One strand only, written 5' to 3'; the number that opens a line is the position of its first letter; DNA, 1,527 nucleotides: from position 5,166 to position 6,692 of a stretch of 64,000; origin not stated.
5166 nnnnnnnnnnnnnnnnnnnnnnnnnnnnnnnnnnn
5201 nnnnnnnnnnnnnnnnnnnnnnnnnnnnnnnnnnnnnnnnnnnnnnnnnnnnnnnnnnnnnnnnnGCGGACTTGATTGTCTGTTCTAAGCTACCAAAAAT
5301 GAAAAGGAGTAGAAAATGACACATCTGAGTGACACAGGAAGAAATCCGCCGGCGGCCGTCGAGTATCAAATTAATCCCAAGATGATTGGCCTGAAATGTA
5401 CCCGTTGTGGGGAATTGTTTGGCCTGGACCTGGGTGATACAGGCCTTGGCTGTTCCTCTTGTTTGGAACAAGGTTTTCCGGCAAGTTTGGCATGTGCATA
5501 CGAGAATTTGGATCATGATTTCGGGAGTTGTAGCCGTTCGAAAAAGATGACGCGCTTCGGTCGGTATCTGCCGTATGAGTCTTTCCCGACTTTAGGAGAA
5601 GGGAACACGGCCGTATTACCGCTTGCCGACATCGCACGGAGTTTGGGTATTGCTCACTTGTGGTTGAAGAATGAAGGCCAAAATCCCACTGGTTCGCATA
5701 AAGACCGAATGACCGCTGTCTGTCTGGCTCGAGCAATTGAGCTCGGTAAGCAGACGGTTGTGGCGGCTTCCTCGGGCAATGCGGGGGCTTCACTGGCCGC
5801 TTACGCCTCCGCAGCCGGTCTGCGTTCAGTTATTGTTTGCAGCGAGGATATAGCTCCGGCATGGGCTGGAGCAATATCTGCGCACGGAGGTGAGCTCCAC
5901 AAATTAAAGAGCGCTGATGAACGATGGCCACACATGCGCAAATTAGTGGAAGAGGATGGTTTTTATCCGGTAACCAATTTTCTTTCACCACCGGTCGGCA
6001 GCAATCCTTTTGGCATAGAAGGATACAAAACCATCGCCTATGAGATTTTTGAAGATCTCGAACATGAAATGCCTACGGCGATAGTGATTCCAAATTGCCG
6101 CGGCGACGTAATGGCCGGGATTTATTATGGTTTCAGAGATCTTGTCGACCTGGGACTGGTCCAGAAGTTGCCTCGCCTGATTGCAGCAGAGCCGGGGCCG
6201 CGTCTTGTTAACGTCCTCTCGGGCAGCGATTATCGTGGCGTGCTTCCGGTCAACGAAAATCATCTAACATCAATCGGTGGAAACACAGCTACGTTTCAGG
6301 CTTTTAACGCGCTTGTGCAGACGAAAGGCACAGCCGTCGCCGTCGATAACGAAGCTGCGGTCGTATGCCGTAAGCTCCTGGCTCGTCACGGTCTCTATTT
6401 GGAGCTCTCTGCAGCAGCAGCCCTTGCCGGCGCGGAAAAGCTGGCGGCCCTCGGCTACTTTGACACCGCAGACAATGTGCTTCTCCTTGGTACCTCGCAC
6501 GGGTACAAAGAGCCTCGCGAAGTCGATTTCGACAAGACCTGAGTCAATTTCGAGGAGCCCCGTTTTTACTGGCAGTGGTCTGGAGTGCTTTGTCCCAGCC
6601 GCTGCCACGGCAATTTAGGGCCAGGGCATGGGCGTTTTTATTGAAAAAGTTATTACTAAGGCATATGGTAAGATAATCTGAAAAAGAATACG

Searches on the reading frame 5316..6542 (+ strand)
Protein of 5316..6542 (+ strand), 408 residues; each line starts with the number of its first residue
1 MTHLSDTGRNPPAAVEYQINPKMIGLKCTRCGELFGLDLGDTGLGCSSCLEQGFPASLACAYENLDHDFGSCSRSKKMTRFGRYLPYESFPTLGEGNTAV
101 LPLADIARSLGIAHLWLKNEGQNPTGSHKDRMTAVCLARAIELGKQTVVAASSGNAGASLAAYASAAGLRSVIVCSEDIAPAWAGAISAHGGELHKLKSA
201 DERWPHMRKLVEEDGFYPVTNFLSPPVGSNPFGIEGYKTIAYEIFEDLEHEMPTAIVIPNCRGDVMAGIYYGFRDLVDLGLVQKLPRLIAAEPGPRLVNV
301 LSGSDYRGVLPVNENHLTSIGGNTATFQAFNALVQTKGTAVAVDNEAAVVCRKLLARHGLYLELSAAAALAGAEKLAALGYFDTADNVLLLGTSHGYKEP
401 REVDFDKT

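Call 71: search_protein_families(library=pfam, proteins=[window:5316-6542:+], max_evalue=0.00001)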
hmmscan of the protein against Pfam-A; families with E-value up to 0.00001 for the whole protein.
window:5316-6542:+ (408 aa): 1 family
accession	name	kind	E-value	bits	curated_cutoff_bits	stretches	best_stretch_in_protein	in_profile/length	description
PF00291.31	PALP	-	9.1e-59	199.6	35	1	92-391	2-292/295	Pyridoxal-phosphate dependent enzyme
